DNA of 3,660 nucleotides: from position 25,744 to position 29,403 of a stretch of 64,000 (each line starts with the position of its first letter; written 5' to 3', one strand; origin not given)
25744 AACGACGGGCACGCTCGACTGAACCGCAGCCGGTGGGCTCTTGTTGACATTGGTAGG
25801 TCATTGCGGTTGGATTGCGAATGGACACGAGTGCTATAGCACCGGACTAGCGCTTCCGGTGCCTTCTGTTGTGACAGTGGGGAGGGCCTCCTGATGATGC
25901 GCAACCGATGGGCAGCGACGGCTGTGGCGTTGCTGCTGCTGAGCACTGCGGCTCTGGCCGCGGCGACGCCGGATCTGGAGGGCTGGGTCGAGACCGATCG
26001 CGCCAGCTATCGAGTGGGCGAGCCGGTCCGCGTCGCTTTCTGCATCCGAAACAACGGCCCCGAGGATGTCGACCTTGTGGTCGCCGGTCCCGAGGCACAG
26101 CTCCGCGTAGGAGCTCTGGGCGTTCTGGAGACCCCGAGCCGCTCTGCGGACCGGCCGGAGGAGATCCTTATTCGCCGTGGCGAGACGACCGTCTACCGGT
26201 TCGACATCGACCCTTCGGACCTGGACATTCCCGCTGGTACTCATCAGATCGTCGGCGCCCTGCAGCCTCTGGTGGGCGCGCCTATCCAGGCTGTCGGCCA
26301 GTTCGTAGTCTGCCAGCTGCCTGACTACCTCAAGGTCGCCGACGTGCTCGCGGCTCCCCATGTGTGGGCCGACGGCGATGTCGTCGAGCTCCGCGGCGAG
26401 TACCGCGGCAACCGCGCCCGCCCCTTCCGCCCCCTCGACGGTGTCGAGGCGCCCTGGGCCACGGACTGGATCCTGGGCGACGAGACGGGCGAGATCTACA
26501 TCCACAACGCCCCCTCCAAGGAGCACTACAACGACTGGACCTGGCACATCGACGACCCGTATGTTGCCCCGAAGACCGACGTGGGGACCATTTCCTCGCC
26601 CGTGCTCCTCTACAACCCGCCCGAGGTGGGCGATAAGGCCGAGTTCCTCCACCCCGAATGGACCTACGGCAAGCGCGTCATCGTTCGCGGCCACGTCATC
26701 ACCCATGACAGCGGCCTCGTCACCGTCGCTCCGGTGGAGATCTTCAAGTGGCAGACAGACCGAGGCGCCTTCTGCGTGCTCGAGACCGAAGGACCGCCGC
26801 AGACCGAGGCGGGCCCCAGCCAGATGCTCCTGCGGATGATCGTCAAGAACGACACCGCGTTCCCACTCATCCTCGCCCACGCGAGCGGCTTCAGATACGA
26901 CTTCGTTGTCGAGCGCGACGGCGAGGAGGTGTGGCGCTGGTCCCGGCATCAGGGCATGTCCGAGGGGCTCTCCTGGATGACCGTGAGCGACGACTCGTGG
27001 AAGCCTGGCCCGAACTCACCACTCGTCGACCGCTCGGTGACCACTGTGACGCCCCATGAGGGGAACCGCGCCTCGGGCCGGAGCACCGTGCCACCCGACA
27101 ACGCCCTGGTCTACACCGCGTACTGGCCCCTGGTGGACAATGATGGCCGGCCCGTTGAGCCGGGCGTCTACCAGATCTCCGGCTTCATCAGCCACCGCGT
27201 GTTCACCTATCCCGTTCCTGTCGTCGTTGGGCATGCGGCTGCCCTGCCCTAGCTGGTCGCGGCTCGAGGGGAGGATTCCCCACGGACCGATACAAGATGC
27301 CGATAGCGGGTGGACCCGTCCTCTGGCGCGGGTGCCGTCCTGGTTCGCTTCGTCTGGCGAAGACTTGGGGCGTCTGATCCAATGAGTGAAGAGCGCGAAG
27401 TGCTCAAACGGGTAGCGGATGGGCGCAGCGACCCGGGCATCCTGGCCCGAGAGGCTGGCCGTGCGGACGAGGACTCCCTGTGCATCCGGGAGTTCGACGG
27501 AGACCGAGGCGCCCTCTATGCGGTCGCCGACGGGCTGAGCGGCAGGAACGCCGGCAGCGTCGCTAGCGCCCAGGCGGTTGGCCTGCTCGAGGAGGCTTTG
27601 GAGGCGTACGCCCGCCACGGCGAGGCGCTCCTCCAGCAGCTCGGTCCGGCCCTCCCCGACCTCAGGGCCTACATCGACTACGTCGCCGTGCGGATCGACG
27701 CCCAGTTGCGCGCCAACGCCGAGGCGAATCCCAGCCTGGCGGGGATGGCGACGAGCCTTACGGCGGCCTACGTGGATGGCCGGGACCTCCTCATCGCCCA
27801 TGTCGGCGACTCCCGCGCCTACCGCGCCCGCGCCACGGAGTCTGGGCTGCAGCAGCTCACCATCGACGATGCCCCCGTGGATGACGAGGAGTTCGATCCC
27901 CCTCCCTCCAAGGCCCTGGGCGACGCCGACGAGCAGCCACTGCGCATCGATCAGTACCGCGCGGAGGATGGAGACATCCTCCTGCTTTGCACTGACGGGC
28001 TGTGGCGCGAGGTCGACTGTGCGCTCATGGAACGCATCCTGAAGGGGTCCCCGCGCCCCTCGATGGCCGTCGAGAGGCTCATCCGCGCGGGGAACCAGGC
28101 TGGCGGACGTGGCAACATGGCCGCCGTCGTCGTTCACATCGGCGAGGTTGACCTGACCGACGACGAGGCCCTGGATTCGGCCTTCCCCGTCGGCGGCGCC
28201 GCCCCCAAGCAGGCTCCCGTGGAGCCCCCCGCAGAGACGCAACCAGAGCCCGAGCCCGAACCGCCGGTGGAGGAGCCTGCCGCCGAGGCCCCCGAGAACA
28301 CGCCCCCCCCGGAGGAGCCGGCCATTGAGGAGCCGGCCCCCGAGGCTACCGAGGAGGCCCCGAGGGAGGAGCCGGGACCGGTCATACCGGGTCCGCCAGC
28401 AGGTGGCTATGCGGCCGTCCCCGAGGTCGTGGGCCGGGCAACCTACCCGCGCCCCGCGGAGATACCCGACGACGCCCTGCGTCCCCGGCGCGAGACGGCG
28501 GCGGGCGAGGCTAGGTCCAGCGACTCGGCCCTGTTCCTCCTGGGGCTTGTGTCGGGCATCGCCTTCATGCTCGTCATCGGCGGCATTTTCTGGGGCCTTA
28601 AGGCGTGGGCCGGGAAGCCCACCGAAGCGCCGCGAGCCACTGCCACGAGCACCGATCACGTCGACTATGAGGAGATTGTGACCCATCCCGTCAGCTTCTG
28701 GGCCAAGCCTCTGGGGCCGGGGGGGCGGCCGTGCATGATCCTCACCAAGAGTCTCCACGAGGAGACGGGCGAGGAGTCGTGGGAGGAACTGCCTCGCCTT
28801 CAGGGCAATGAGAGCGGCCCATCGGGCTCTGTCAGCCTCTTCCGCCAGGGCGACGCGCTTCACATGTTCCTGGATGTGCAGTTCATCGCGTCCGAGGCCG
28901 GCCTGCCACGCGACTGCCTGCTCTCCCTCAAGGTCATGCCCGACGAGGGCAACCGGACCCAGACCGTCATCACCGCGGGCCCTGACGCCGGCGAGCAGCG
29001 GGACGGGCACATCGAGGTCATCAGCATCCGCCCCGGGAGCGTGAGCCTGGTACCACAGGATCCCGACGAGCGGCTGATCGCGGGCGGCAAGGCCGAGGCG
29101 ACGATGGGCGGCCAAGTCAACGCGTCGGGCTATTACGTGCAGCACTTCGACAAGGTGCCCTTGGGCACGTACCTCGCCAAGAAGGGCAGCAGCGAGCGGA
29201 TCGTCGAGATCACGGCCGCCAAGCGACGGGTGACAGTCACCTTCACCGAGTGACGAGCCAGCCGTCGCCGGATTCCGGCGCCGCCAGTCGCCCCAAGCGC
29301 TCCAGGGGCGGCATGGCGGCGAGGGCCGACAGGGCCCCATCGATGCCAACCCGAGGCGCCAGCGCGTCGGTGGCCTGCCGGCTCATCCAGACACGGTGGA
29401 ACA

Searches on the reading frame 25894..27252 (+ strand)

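Call 55: search_protein_families(library=pfam, proteins=[window:25894-27252:+], max_evalue=0.001)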
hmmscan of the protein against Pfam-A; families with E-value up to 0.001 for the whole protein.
window:25894-27252:+ (452 aa): 1 family
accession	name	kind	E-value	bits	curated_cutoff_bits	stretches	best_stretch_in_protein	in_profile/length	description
PF12690.13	BsuPI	-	1.4e-12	47.9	22.9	1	305-352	8-56/101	Intracellular proteinase inhibitor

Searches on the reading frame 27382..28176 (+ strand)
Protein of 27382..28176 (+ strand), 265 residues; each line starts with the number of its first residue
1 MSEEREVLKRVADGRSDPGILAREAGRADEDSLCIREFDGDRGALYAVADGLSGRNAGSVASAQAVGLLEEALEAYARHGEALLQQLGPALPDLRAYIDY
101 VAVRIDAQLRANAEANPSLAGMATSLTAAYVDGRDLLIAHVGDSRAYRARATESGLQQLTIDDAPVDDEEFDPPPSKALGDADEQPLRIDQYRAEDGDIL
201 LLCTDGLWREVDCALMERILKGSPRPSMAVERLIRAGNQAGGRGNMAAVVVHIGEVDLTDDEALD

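Call 52: search_solved_structures(query=window:27382-28176:+, max_evalue=0.001, show_alignments=2)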
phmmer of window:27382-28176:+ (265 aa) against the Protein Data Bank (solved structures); distinct sequences matched with E-value up to 0.001: 21.
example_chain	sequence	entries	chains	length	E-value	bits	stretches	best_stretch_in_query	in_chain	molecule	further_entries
2cm1_A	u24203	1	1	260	2.8e-12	50.2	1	23-253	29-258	SERINE THREONINE PROTEIN PHOSPHATASE PSTP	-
1txo_A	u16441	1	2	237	3.1e-12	50.1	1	25-252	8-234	Putative Bacterial Enzyme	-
2j82_A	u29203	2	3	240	6e-12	49.1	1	40-252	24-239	PROTEIN SERINE-THREONINE PHOSPHATASE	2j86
5iti_A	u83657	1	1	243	6.1e-12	49.1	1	39-252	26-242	Protein serin-threonin phosphatase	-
5d2u_A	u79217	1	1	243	1e-11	48.4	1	40-252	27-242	Protein serin-threonin phosphatase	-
2xzv_A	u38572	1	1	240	7.5e-11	45.5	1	40-252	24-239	PROTEIN SERIN-THREONIN PHOSPHATASE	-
2y09_A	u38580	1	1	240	8.1e-11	45.4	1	40-252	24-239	PROTEIN SERIN-THREONIN PHOSPHATASE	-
2jfr_A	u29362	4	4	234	4.5e-09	39.7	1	196-254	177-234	SER-THR PHOSPHATASE MSPP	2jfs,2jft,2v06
2pk0_A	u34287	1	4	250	3.2e-08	36.9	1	31-253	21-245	Serine/threonine protein phosphatase Stp1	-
6jkv_A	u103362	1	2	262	2.1e-06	30.9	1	38-252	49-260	PppA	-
2iq1_A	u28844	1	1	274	5.2e-05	26.4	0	78-170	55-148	Protein phosphatase 2C kappa, PPM1K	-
6ak7_A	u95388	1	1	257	5.5e-05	26.3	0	78-170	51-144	Protein phosphatase 1K, mitochondrial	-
6ihl_A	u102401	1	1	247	6.2e-05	26.2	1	44-164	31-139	Phosphorylated protein phosphatase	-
6ihu_A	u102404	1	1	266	7.3e-05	25.9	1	44-164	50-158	Phosphorylated protein phosphatase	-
6ihv_A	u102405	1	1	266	7.3e-05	25.9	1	44-164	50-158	Phosphorylated protein phosphatase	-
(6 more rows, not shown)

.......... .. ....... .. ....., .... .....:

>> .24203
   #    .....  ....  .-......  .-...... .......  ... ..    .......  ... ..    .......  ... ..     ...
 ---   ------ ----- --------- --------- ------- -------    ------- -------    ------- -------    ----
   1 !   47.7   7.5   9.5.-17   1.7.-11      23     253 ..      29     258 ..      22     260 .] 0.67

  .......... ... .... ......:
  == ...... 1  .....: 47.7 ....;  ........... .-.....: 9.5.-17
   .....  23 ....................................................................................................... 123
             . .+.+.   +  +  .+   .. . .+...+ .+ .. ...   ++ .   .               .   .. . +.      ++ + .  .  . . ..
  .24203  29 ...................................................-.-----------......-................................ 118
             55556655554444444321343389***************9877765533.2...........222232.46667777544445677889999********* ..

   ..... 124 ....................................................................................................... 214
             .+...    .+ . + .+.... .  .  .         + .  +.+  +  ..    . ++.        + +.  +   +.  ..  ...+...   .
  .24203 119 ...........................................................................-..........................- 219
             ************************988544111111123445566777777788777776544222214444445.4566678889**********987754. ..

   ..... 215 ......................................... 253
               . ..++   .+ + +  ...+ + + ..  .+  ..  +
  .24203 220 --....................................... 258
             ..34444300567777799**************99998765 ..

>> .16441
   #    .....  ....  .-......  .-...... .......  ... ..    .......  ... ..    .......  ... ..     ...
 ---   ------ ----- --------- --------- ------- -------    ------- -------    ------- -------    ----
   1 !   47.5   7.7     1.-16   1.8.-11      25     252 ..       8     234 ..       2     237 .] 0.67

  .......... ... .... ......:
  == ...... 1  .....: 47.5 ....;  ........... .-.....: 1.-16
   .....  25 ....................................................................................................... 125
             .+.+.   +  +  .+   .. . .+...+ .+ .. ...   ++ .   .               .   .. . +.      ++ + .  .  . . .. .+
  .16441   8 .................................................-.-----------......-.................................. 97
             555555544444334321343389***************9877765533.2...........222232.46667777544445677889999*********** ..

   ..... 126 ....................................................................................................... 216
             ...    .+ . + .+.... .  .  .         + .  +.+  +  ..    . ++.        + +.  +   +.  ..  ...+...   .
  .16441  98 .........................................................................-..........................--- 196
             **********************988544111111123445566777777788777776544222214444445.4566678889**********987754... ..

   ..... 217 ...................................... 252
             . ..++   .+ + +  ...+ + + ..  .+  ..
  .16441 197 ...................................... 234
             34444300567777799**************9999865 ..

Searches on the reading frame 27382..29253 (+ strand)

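Call 3: search_protein_families(library=pfam, proteins=[window:27382-29253:+], max_evalue=1)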
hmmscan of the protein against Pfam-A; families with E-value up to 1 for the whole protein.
window:27382-29253:+ (623 aa): 3 families
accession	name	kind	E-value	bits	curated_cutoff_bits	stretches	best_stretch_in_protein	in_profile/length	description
PF13672.11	PP2C_2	-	1.6e-12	47.8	24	1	29-208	12-175/209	Protein phosphatase 2C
PF00481.26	PP2C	-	6.4e-06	26.5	20.3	1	41-170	32-147/255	Protein phosphatase 2C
PF07228.17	SpoIIE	-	0.0022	18.4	25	1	60-208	17-134/192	Stage II sporulation protein E (SpoIIE)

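Call 12: search_protein_families(library=ncbifam, proteins=[window:27382-29253:+], max_evalue=0.01)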
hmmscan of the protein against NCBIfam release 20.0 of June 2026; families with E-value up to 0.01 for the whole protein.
window:27382-29253:+ (623 aa): 2 families
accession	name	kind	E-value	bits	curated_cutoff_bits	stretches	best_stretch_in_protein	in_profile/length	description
NF033484.1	Stp1_PP2C_phos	equivalog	2.1e-32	112.5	230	2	29-166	11-132/232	Stp1/IreP family PP2C-type Ser/Thr phosphatase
NF011149.0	PRK14559.1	equivalog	2.4e-15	56.3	374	1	45-162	413-520/642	serine/threonine phosphatase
